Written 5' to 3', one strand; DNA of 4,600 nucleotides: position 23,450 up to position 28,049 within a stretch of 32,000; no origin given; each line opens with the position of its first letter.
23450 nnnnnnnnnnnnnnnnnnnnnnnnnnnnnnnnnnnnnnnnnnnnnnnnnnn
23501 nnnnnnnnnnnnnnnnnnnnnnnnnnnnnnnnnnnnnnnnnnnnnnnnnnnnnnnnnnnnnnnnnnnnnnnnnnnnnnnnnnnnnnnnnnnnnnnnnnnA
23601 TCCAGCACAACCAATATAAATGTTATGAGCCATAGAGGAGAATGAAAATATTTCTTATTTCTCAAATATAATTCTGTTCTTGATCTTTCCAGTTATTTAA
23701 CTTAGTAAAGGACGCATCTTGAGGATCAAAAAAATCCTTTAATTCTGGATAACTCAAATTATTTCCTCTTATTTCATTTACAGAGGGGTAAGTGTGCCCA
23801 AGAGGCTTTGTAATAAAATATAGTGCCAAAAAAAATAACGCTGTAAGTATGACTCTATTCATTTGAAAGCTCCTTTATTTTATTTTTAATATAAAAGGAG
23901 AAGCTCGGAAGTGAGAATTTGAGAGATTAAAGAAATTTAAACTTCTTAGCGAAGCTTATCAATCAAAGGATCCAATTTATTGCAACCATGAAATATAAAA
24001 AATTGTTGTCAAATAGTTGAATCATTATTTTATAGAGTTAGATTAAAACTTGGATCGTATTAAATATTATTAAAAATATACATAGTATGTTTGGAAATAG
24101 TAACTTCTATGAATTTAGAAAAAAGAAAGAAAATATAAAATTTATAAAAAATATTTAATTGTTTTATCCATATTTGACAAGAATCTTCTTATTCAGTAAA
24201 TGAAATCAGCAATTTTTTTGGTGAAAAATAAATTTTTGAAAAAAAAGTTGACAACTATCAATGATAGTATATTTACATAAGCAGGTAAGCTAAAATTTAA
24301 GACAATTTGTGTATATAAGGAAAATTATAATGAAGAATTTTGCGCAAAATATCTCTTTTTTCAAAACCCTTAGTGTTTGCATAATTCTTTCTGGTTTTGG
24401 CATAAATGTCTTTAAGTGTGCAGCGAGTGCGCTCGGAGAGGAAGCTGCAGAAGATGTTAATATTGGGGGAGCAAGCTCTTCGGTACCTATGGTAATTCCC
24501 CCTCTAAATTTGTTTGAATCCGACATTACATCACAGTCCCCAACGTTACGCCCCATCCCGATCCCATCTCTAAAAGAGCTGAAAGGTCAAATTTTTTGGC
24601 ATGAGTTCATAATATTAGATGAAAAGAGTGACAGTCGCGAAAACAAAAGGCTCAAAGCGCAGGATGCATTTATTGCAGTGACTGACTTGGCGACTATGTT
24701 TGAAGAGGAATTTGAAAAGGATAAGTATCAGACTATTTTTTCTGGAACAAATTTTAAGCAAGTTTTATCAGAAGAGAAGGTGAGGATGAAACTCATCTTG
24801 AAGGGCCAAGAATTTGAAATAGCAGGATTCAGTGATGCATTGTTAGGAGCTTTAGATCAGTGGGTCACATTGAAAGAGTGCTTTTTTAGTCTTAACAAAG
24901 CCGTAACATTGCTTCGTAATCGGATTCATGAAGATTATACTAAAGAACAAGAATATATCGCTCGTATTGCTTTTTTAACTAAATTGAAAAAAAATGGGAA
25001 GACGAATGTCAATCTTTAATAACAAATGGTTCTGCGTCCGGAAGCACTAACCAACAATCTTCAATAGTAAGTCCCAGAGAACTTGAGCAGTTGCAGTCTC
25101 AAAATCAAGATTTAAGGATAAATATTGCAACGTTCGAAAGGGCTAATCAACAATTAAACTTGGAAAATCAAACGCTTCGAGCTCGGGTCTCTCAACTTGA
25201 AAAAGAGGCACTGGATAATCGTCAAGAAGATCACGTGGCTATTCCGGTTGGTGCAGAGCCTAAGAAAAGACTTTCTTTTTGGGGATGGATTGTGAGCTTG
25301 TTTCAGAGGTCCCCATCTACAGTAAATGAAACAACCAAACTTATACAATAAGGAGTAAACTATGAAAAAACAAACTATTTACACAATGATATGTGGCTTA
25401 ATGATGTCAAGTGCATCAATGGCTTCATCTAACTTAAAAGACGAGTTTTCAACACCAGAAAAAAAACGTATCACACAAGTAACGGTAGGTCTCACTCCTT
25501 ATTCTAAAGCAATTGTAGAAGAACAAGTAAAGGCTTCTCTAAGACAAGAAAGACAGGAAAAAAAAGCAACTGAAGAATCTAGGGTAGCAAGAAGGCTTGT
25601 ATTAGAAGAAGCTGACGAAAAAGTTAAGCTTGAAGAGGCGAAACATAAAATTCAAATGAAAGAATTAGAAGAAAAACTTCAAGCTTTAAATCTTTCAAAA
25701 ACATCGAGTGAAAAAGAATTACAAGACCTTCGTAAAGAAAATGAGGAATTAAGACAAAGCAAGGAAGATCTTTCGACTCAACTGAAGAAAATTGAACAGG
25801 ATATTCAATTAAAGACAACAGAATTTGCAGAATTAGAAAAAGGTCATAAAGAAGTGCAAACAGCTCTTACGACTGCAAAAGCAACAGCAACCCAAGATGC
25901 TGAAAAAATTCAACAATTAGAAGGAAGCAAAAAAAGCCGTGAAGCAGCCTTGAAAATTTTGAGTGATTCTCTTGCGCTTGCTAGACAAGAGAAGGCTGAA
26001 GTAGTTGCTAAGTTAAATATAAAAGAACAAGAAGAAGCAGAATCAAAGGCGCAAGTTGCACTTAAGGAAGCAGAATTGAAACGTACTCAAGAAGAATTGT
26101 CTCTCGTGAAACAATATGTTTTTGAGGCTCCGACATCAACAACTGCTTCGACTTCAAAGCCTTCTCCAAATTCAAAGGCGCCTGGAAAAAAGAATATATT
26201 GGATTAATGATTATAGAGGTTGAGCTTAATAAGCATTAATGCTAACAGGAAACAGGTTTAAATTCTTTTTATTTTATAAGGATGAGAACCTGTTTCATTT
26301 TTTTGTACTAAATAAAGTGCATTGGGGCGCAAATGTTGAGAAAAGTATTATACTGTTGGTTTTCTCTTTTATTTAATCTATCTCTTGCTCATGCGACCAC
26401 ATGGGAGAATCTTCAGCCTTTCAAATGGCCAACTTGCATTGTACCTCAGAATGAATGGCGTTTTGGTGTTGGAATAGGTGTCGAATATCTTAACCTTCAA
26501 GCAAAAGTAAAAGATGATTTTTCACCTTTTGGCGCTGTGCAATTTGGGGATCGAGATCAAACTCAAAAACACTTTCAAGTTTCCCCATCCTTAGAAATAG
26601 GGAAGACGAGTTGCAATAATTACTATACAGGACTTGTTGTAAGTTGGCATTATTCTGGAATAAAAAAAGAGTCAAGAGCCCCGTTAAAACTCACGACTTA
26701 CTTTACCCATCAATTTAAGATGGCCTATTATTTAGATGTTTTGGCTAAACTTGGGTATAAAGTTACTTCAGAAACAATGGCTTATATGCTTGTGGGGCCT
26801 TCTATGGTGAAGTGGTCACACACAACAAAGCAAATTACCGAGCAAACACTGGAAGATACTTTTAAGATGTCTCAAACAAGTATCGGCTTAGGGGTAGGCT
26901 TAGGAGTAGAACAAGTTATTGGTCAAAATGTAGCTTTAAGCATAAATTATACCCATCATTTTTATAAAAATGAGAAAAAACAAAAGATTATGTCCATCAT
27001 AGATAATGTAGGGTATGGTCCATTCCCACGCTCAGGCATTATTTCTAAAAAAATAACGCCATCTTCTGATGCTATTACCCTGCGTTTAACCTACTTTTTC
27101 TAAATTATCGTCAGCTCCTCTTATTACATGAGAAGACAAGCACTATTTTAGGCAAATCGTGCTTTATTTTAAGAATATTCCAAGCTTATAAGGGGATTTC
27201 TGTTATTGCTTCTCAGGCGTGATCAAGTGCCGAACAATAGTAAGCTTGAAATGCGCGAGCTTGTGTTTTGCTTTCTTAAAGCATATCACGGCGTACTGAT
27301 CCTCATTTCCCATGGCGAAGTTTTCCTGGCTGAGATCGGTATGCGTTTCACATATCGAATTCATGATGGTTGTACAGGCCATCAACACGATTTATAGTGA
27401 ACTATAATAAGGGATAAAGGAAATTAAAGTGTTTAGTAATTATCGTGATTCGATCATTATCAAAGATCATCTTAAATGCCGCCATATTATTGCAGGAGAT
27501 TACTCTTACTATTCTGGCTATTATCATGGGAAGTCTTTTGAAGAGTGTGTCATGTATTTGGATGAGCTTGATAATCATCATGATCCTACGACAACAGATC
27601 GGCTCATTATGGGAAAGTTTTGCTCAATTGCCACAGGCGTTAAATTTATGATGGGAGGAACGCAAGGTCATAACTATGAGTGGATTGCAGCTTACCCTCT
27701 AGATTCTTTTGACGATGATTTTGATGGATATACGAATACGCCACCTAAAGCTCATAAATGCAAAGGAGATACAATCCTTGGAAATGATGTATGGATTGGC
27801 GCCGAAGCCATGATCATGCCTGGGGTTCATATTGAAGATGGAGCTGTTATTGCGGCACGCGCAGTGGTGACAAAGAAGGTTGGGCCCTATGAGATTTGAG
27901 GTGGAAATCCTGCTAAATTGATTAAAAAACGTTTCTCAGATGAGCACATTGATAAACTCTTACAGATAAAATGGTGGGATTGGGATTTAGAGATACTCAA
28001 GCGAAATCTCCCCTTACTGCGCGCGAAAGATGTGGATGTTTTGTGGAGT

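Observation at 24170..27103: Orphan envelope/secreted cluster: signal-peptide protein, secreted coiled-coil protein and beta-barrel OMP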

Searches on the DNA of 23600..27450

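Call 42: search_rna_families(source=window, start=23600, end=27450, threshold=evalue, max_evalue=1)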
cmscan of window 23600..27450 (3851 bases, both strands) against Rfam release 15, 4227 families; matches with E-value up to 1: 1.
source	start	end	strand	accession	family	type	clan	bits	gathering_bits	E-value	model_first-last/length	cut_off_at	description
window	23828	23890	-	RF00109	Vimentin3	Cis-reg;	-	26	36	0.3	1-67/67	no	Vimentin 3' UTR protein-binding region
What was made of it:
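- Tried and rejected: Rfam found no family in 23600-27450 (call 42).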

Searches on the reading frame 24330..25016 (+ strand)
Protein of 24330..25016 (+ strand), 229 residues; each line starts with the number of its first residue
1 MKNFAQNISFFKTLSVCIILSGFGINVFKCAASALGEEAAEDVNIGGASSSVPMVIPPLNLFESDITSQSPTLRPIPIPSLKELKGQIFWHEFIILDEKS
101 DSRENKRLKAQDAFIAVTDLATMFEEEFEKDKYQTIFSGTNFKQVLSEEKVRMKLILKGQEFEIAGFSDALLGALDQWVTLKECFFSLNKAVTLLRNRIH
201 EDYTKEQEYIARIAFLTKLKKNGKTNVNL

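Call 7: search_protein_families(library=pfam, proteins=[window:24330-25016:+], max_evalue=0.1)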
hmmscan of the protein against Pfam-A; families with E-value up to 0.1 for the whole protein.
window:24330-25016:+ (229 aa): 0 families

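Call 8: search_protein_families(library=ncbifam, proteins=[window:24330-25016:+], max_evalue=0.1)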
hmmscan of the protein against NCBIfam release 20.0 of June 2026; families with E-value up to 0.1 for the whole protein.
window:24330-25016:+ (229 aa): 0 families
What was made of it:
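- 24330..25351 (+): Gene A, frameshifted here (ORF 24330-25019 plus the -1 frame to 25351; 340 aa when restored). Layout: signal peptide, acidic/Pro-rich spacer, small helical domain (FW.E.I.L and FFSLN motifs), heptad segments at about 156-214 and 250-296 (one ~80-residue helix in the orthologue model), Trp-rich hydrophobic segment, and an ETTKLI tail. No Pfam or NCBIfam family (calls 7, 8).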

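Call 86: search_protein_families(library=padloc, proteins=[window:24330-25016:+], max_evalue=0.01)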
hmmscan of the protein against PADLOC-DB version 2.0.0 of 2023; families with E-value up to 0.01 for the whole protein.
window:24330-25016:+ (229 aa): 0 families
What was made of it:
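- On Polymorphic toxin-immunity cassette: No toxin or immunity domain appears in Pfam, NCBIfam or PADLOC (calls 7, 8, 86).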

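Call 87: search_protein_families(library=phrogs, proteins=[window:24330-25016:+], max_evalue=0.01)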
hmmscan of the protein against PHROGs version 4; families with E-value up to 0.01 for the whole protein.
window:24330-25016:+ (229 aa): 0 families

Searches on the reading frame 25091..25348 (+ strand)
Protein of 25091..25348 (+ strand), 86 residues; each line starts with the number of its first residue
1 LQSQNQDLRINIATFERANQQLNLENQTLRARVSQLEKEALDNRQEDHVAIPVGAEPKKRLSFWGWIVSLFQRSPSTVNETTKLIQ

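Call 7: search_protein_families(library=pfam, proteins=[window:25091-25348:+], max_evalue=0.1)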
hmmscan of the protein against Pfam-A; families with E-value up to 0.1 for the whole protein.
window:25091-25348:+ (86 aa): 4 families
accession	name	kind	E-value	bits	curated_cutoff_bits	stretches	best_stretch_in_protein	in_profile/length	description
PF07407.17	Seadorna_VP6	-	0.0022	17.6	27.2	1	2-44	1-43/399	Seadornavirus VP6 protein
PF06156.18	YabA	-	0.0032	18.5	30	1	2-44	21-63/103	Initiation control protein YabA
PF07716.20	bZIP_2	-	0.028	15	22.3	1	15-39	30-54/54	Basic region leucine zipper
PF01166.23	TSC22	-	0.029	15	30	1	7-35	18-46/57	TSC-22/dip/bun family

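Call 8: search_protein_families(library=ncbifam, proteins=[window:25091-25348:+], max_evalue=0.1)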
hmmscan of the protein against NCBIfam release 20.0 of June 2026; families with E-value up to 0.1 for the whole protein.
window:25091-25348:+ (86 aa): 5 families
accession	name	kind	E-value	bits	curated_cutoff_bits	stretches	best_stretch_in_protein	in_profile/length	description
NF009643.0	PRK13169.1-4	equivalog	0.00063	20.4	249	1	4-55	23-74/129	DNA replication initiation control protein YabA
NF009644.1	PRK13169.1-5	equivalog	0.0009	19.8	130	1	2-46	21-65/116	DNA replication initiation control protein YabA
NF009640.0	PRK13169.1-1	equivalog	0.015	15.8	134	1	9-46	28-65/105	DNA replication initiation control protein YabA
NF053660.1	ORF80_fam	equivalog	0.057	13.3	95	1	11-45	15-49/70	ORF80 family leucine zipper DNA-binding protein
NF009642.0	PRK13169.1-3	equivalog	0.06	13.8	142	1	8-43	24-59/112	DNA replication initiation control protein YabA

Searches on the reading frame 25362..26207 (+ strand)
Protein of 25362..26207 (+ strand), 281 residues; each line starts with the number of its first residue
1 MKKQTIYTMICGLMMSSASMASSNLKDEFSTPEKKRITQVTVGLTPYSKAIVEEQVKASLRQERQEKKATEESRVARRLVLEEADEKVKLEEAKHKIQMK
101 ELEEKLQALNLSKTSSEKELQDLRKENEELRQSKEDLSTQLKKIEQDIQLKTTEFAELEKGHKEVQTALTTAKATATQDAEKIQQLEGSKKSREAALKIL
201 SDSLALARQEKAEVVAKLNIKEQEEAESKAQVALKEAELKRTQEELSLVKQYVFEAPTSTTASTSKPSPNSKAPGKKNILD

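Call 7: search_protein_families(library=pfam, proteins=[window:25362-26204:+], max_evalue=0.1)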
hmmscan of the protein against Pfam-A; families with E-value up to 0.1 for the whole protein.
window:25362-26204:+ (281 aa): 0 families

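Call 8: search_protein_families(library=ncbifam, proteins=[window:25362-26204:+], max_evalue=0.1)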
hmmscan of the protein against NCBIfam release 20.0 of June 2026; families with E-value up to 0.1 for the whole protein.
window:25362-26204:+ (281 aa): 5 families
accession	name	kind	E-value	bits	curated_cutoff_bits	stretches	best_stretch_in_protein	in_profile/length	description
TIGR02168.1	SMC_prok_B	equivalog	8e-05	20.5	567.35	1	33-252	279-499/1181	chromosome segregation protein SMC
TIGR02169.1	SMC_prok_A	equivalog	0.00019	19.3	729.4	1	51-238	268-520/1165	chromosome segregation protein SMC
TIGR03752.1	conj_TIGR03752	hypoth_equivalog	0.039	13.2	241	1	73-264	33-214/471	TIGR03752 family integrating conjugative element protein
NF033930.1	pneumo_PspA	exception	0.066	11.9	850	1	50-275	151-373/659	pneumococcal surface protein A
NF045780.1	TrlF_fam_ATP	equivalog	0.078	11.6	350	1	53-248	417-617/944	TrlF family AAA-like ATPase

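Call 10: find_encoding_contigs(protein=window:25362-26207:+, flank=6000, max_places=8)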
Protein window:25362-26207:+ (281 aa): no gene with exactly this product is on record in the collection.

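Call 29: find_homologous_proteins(query=window:25362-26204:+, max_evalue=0.001)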
Query window:25362-26204:+ (281 aa): 1 proteins with E <= 0.001 among 4423 candidates.
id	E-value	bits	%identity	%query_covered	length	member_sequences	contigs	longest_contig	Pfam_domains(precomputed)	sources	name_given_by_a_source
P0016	2.5e-156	536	100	100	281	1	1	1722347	-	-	-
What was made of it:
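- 25362..26207 (+): Gene B (281 aa): signal peptide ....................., a conserved ~40-residue N-terminal segment (TP...TPYS), heptad-like repeats over at least residues 96-219, and an S/T/P/K-rich tail. Only the protein itself is found in the 5.8-billion-protein search (call 29).
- Tried and rejected: B against the 5.8-billion-protein index found only itself (call 29).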

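Call 67: search_solved_structures(query=A5, max_evalue=0.1)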
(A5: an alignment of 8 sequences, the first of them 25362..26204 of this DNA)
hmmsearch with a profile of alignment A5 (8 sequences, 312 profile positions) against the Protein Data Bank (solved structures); distinct sequences matched with E-value up to 0.1: 6.
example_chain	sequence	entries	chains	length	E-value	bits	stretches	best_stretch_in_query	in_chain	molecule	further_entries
9w9h_A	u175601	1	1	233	0.013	18.3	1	117-219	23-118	Kinesin-like protein KIF3A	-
4lin_A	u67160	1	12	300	0.015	18.1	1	105-241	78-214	Tail needle protein gp26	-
2xu6_A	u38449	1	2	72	0.039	16.8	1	118-173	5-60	MDV1 COILED COIL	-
2x7a_A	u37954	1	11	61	0.049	16.4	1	106-147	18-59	BONE MARROW STROMAL ANTIGEN 2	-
3hnw_A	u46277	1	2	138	0.076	15.8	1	169-224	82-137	uncharacterized protein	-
7bjs_A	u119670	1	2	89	0.098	15.4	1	133-198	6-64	Kinesin heavy chain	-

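Call 68: search_protein_families(library=pfam, alignment_id=A5, max_evalue=1)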
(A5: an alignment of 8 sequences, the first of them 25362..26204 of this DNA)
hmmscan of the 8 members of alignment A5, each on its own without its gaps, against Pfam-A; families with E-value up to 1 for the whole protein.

A. member 1, window:25362-26204:+ (281 aa): 2 families
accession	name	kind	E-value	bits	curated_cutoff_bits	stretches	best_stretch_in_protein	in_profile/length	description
PF03649.18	UPF0014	-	0.21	11.3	22.6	1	6-57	123-176/242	Uncharacterised protein family (UPF0014)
PF12393.13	Dr_adhesin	-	0.41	11.5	25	0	1-18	1-19/21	Dr family adhesin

B. families by the number of members that match (of 8 scanned): 17 families
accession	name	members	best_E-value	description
PF12393.13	Dr_adhesin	3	0.0088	Dr family adhesin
PF07851.19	TMEM120A-B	2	0.01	TMEM120A/B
PF04849.18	HAP1_N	1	0.006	HAP1 N-terminal conserved region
PF07722.19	Peptidase_C26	1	0.0071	Peptidase C26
PF18058.6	SbsC_C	1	0.0083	SbsC C-terminal domain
PF19745.5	FUT8_N_cat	1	0.022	Alpha-(1,6)-fucosyltransferase N- and catalytic domains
PF17082.10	Spc29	1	0.025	Spindle Pole Component 29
PF19869.4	DUF6342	1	0.035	Family of unknown function (DUF6342)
PF02601.20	Exonuc_VII_L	1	0.057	Exonuclease VII, large subunit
PF11928.13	DUF3446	1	0.057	Early growth response N-terminal domain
PF01496.24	V_ATPase_I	1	0.12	V-type ATPase 116kDa subunit family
PF03649.18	UPF0014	1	0.21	Uncharacterised protein family (UPF0014)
PF01166.23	TSC22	1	0.25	TSC-22/dip/bun family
PF19260.4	DUF5903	1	0.29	Family of unknown function (DUF5903)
PF13476.12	AAA_23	1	0.57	AAA domain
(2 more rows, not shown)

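Call 86: search_protein_families(library=padloc, proteins=[window:25362-26204:+], max_evalue=0.01)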
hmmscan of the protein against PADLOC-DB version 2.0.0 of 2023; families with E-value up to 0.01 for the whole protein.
window:25362-26204:+ (281 aa): 1 family
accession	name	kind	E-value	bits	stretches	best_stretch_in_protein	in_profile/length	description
PDLC00580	JetC3|JetC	-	0.0088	12.3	0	57-250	265-457/1068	DUF3584 domain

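Call 87: search_protein_families(library=phrogs, proteins=[window:25362-26204:+], max_evalue=0.01)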
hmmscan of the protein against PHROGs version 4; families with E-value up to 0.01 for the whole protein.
window:25362-26204:+ (281 aa): 1 family
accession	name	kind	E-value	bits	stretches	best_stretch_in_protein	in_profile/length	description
phrog_4780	-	unknown function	0.0086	16.7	0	41-226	77-259/275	-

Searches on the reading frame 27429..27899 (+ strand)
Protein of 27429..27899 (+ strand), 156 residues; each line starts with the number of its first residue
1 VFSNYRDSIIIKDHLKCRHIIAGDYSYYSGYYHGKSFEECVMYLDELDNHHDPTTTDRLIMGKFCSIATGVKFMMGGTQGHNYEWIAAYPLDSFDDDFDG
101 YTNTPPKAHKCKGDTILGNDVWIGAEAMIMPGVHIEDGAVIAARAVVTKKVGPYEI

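Call 7: search_protein_families(library=pfam, proteins=[window:27429-27899:+], max_evalue=0.1)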
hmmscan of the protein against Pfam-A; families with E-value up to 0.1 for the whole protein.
window:27429-27899:+ (156 aa): 2 families
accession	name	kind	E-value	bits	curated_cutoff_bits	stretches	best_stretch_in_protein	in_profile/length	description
PF00132.30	Hexapep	-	5e-11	42.3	27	1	114-149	1-36/36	Bacterial transferase hexapeptide (six repeats)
PF14602.12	Hexapep_2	-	1.7e-06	28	27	1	115-149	2-34/34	Hexapeptide repeat of succinyl-transferase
